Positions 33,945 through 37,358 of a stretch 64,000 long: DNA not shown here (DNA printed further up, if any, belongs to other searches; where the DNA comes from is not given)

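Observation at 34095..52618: Three giant YfhO/AftD-like GT-C proteins (two in tandem) sharing a conserved extracytoplasmic C-terminal domain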

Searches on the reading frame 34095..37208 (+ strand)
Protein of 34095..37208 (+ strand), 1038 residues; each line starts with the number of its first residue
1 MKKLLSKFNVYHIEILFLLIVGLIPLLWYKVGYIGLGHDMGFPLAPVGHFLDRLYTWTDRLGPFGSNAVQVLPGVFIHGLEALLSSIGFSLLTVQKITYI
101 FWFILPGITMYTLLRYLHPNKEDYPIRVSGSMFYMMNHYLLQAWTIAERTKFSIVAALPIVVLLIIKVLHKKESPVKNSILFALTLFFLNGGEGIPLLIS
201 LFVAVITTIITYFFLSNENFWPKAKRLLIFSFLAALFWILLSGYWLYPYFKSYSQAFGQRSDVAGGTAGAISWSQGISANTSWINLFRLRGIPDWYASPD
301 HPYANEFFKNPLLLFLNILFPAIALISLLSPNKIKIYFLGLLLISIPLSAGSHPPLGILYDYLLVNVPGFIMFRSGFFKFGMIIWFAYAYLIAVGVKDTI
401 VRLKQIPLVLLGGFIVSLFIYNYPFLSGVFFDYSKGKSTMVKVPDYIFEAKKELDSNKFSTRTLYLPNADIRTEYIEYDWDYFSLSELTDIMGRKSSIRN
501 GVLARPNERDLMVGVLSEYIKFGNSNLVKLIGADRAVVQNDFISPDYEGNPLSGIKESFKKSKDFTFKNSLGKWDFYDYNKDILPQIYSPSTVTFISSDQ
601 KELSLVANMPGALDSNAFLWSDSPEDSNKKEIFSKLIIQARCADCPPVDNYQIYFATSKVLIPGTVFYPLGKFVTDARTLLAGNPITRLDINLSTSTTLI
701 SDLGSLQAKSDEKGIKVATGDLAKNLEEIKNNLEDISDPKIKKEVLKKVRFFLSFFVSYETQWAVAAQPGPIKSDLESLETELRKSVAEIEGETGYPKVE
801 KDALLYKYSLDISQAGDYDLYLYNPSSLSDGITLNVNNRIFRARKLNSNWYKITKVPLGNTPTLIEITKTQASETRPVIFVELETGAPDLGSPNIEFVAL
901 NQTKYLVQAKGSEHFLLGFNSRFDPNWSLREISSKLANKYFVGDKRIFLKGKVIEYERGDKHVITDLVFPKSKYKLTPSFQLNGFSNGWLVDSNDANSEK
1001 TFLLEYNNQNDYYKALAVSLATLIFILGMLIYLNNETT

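Call 6: search_protein_families(library=pfam, proteins=[window:34095-37208:+], max_evalue=1)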
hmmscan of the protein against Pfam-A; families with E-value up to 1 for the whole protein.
window:34095-37208:+ (1038 aa): 2 families
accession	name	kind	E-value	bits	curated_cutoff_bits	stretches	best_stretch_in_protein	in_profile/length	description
PF18915.5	DUF5667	-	0.0044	17.8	27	1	661-747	2-90/99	Domain of unknown function (DUF5667)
PF09177.16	STX6_10_61_N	-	0.16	13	29.4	0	696-737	17-61/99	Syntaxin 6/10/61, N-terminal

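Call 7: search_protein_families(library=ncbifam, proteins=[window:34095-37208:+], max_evalue=1)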
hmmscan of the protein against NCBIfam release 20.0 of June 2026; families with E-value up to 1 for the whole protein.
window:34095-37208:+ (1038 aa): 0 families

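Call 14: search_solved_structures(query=window:34095-37208:+, max_evalue=10)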
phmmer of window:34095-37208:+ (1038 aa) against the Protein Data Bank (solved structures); distinct sequences matched with E-value up to 10: 5.
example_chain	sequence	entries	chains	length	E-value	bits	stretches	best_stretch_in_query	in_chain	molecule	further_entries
6ai8_A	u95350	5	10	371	0.18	12.7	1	911-1033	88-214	Phosphopantothenate--cysteine ligase CAB2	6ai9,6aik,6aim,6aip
2an1_A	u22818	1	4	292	1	10.2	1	894-962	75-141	putative kinase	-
7zdi_A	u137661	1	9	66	1.5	9.7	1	189-224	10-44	Light-harvesting protein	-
6jy0_A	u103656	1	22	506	5.5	7.7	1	677-736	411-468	Flagellin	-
1ucu_A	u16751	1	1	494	6.6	7.5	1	676-736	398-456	phase 1 Flagellin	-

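Call 18: find_homologous_proteins(query=window:34095-37208:+, max_evalue=0.001)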
Query window:34095-37208:+ (1038 aa): 186 proteins with E <= 0.001 among 8000 candidates; the best 120 are listed.
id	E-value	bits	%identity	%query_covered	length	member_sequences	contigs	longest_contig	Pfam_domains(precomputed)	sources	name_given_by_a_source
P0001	0.0e+0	2304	98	100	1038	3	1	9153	-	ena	-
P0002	0.0e+0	2027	85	99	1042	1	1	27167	PF11847.14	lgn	-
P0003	0.0e+0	1969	85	98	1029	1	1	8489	-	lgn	-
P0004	0.0e+0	1956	83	99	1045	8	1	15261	-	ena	-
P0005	0.0e+0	1904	82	98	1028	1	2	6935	-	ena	-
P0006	0.0e+0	1852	79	99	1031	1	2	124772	-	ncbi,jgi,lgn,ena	-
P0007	0.0e+0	1800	77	99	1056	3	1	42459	PF11847.14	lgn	-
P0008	0.0e+0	1714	73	99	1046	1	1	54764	-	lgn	-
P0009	0.0e+0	1683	71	99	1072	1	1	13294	PF11847.14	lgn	-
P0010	0.0e+0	1671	71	99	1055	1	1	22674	PF11847.14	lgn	-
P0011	0.0e+0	1662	70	99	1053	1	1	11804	-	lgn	-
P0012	0.0e+0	1651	70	99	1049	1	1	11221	PF11847.14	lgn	-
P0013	0.0e+0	1635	70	97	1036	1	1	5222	PF11847.14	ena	-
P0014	0.0e+0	1628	70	97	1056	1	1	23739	-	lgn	-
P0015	0.0e+0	1627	70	98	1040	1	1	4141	-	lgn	-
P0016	0.0e+0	1622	70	98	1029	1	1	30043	PF11847.14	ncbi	-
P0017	0.0e+0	1611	68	99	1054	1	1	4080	PF11847.14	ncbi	-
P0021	0.0e+0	1256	72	72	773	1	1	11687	PF11847.14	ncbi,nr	ncbi:hypothetical protein CL622_04880, partial [archaeon]|nr:hypothetical protein [archaeon]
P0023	0.0e+0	1147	53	82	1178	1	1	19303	PF11847.14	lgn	-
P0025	8.8e-256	870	42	79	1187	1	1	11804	PF11847.14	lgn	-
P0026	1.4e-253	862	40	92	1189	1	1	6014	PF11847.14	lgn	-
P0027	2.5e-252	858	43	81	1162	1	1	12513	PF11847.14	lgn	-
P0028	1.6e-251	855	44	84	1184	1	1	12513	PF11847.14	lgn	-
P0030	3.3e-242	825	41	88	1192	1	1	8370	PF18915.6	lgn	-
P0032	2.8e-236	805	41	83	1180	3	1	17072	-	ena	-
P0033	1.3e-235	803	40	84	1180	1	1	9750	-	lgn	-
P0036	1.7e-234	799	40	86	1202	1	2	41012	PF11847.14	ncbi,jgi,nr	ncbi:DUF3367 domain-containing protein [Candidatus Parcubacteria bacterium]|nr:MAG: DUF3367 domain-c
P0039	1.0e-227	777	40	81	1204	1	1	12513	PF11847.14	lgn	-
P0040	2.4e-227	775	41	77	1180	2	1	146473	PF11847.14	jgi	-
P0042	1.4e-225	770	40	83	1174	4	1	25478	PF11847.14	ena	-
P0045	1.8e-220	753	39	86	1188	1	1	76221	PF11847.14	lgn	-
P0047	1.1e-219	750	39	78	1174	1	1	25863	PF11847.14,PF18915.6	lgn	-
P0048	2.5e-218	746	39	84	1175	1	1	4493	PF11847.14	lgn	-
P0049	2.6e-217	742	39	82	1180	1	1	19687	-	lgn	-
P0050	6.0e-217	741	39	80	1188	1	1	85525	PF11847.14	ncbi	-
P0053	5.8e-190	652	33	84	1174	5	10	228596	PF11847.14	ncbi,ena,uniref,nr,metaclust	ncbi:hypothetical protein A2686_04500 [Candidatus Woesebacteria bacterium RIFCSPHIGHO2_01_FULL_38_10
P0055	7.6e-188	645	35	98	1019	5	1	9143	PF11847.14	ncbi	-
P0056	6.5e-187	642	36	98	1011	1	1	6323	PF11847.14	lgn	-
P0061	8.7e-172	592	34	86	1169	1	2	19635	PF11847.14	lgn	-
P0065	9.4e-134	466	34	70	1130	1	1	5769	PF18915.6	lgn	-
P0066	2.4e-130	454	34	68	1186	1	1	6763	PF18915.6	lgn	-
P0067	5.4e-129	450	32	86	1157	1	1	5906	PF11847.14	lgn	-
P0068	5.6e-127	443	36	68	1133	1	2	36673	PF11847.14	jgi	jgi:hypothetical protein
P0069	1.5e-125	438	36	68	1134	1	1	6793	PF11847.14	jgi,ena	-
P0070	2.1e-125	438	36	65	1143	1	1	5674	PF11847.14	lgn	-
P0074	3.6e-122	427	33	84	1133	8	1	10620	PF11847.14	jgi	-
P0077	8.5e-122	426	32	77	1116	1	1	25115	PF18915.6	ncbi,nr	ncbi:hypothetical protein HZA75_06330 [Candidatus Roizmanbacteria bacterium]|nr:hypothetical protein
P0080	3.1e-121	424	30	79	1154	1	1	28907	PF18915.6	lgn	-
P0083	1.8e-120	422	36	72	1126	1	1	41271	PF11847.14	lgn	-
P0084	2.0e-120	421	31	85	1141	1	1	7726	PF18915.6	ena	-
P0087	4.4e-120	420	33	84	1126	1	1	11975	PF11847.14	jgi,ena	-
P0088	6.2e-120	420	37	59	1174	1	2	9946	PF11847.14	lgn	-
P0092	1.1e-117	412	32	78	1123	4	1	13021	PF18915.6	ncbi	-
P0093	6.0e-117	410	33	70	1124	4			PF18915.6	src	-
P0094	6.2e-117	410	32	86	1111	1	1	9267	PF11847.14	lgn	-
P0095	7.5e-117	410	31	80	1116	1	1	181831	PF11847.14,PF18915.6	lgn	-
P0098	3.6e-116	407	35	70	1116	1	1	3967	PF11847.14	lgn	-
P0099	4.2e-116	407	37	60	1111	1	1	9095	PF11847.14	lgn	-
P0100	6.8e-116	406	31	82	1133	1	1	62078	PF18915.6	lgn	-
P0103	2.3e-115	405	33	68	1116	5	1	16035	PF11847.14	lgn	-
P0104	2.9e-115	404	33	70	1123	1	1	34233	PF11847.14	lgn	-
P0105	2.7e-114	401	30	81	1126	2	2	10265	PF18915.6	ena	-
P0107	4.0e-114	401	30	82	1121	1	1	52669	PF18915.6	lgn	-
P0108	6.5e-114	400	32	81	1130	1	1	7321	PF11847.14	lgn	-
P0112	7.4e-113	396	31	82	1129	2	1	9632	PF11847.14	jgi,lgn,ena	-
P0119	7.1e-110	387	34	67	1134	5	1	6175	PF11847.14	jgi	-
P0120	1.1e-109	386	32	71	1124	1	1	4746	PF11847.14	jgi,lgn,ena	-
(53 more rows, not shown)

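Call 20: search_solved_structures(query=A1, max_evalue=10, show_alignments=2)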
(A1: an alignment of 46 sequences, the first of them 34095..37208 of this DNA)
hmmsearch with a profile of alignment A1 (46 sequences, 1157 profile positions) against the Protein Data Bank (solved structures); distinct sequences matched with E-value up to 10: 66 (the best 60 are shown).
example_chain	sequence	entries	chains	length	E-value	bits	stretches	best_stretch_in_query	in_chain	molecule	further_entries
4d0q_A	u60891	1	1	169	0.0018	19.4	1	889-1001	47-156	HYALURONATE LYASE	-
6kos_A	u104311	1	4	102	0.019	16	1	680-761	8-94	SUWA (Super WA20)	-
8a3k_UNK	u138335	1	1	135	0.063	14.3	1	688-809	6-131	sc-apCC-4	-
3piv_A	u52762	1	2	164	0.086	13.8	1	687-794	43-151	Interferon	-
4gkw_A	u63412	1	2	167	0.14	13.1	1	729-881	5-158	Spindle assembly abnormal protein 6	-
7t03_A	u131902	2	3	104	0.25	12.3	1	722-802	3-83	Cold unfolding four helix bundle | Designed cold unfolding four helix bundle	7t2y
9smy_A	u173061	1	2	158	0.26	12.2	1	716-810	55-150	HAMP domain-containing protein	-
2lch_A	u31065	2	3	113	0.35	11.8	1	722-803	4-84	Protein OR38 | computationally designed four-helix bundle protein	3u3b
3vjf_A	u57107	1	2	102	0.44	11.5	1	681-785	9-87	WA20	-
9q8b_A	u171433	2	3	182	0.44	11.5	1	727-850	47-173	Methyl-accepting chemotaxis protein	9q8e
6ip1_C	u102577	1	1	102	0.58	11.1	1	687-763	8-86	Synaptosomal-associated protein 25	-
1n81_A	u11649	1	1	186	0.58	11.1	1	706-807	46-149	plasmodium falciparum gamete antigen 27/25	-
9cte_A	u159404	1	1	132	0.7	10.8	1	694-797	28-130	De novo protein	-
1gui_A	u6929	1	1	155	0.73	10.7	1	910-990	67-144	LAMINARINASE 16A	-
7jrq_A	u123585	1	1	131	0.85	10.5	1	693-797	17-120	MPP1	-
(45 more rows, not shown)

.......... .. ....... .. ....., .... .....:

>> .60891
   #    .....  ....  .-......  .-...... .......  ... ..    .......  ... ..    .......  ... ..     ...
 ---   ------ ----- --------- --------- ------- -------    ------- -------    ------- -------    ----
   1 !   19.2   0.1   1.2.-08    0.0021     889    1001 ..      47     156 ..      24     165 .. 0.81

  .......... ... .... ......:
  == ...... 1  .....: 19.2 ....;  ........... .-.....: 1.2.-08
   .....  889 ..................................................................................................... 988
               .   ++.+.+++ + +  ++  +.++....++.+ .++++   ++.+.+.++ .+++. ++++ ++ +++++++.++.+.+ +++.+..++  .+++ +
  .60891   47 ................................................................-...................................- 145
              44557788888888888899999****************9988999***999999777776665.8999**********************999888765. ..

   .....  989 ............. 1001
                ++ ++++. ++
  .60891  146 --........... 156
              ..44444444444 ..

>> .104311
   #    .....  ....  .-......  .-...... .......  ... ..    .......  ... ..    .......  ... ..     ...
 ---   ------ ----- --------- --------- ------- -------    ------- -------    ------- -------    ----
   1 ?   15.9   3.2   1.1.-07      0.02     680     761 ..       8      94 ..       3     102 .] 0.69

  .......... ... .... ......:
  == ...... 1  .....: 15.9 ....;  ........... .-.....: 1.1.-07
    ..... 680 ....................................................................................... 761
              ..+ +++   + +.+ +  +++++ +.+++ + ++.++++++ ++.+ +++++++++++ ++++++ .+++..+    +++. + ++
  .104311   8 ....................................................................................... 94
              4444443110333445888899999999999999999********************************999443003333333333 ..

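Call 22: search_protein_families(library=pfam, proteins=[P0002, P0007, P0036, P0053, P0055, P0068, P0095, P0047], max_evalue=1)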
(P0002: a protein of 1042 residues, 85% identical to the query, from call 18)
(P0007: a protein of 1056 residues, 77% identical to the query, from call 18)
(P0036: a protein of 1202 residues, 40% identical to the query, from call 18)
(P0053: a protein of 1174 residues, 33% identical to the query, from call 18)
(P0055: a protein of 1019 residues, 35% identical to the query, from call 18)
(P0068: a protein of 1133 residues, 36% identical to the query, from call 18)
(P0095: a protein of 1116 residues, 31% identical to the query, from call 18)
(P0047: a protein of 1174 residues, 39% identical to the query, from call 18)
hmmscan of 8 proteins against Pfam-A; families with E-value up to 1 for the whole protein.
P0002 (1042 aa): 3 families
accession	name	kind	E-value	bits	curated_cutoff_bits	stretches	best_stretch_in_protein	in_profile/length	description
PF11847.13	GT-C_AftD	-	1.9e-09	36.5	26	1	50-577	26-541/661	Alpha-(1->3)-arabinofuranosyltransferase, N-terminal GT-C domain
PF18915.5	DUF5667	-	0.0024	18.7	27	1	665-753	2-92/99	Domain of unknown function (DUF5667)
PF00855.23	PWWP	-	0.34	11.9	25.6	0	212-235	38-61/93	PWWP domain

P0007 (1056 aa): 2 families
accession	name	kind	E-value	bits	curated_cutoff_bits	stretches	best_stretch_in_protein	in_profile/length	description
PF11847.13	GT-C_AftD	-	5.1e-07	28.5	26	1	63-497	42-444/661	Alpha-(1->3)-arabinofuranosyltransferase, N-terminal GT-C domain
PF18915.5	DUF5667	-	0.02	15.8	27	1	677-762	2-89/99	Domain of unknown function (DUF5667)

P0036 (1202 aa): 2 families
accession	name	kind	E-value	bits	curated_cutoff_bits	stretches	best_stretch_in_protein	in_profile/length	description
PF11847.13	GT-C_AftD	-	2.5e-08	32.8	26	1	43-581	24-530/661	Alpha-(1->3)-arabinofuranosyltransferase, N-terminal GT-C domain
PF17210.9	SdrD_B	-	0.2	12.3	29.7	1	823-882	42-101/112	SdrD B-like domain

P0053 (1174 aa): 1 family
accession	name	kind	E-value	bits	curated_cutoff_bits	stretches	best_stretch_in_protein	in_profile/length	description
PF11847.13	GT-C_AftD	-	7.4e-09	34.5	26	1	158-584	132-541/661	Alpha-(1->3)-arabinofuranosyltransferase, N-terminal GT-C domain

P0055 (1019 aa): 1 family
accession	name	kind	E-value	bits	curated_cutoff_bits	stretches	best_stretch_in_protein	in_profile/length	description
PF11847.13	GT-C_AftD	-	2.2e-11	42.9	26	1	149-568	131-541/661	Alpha-(1->3)-arabinofuranosyltransferase, N-terminal GT-C domain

P0068 (1133 aa): 4 families
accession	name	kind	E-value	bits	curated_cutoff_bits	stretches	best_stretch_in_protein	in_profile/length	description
PF11847.13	GT-C_AftD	-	3.1e-11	42.4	26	1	36-582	21-544/661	Alpha-(1->3)-arabinofuranosyltransferase, N-terminal GT-C domain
PF09446.15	VMA21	-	0.014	15.9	29.5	1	117-152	11-46/64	VMA21-like domain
PF18915.5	DUF5667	-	0.029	15.2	27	1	671-759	3-89/99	Domain of unknown function (DUF5667)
PF25275.1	Golvesin_C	-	0.097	13.2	31.6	1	816-896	43-124/132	Golvesin C-terminal domain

P0095 (1116 aa): 7 families
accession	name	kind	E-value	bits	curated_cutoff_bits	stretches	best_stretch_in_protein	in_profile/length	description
PF11847.13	GT-C_AftD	-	7.6e-06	24.6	26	1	232-583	202-541/661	Alpha-(1->3)-arabinofuranosyltransferase, N-terminal GT-C domain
PF18915.5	DUF5667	-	8.4e-06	26.6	27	1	670-778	1-94/99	Domain of unknown function (DUF5667)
PF08308.17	PEGA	-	0.048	14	20.8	1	860-902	22-64/71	PEGA domain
PF24627.1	PUMA_CC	-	0.08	13.4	30.1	1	715-750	36-71/74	PUMA coiled-coil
PF06103.16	DUF948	-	0.29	11.8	37.2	1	715-758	19-59/89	Bacterial protein of unknown function (DUF948)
PF11184.13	DUF2969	-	0.32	11.9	25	1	780-818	18-54/71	Protein of unknown function (DUF2969)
PF08702.15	Fib_alpha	-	0.98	10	29.9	0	727-816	26-118/143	Fibrinogen alpha/beta chain family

P0047 (1174 aa): 3 families
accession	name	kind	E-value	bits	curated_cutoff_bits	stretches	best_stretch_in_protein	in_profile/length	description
PF11847.13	GT-C_AftD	-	7.9e-10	37.7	26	1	28-590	10-543/661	Alpha-(1->3)-arabinofuranosyltransferase, N-terminal GT-C domain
PF18915.5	DUF5667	-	4.9e-05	24.1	27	1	679-764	2-87/99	Domain of unknown function (DUF5667)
PF15861.10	partial_CstF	-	0.1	12.8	27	1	734-763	15-44/62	Partial cleavage stimulation factor domain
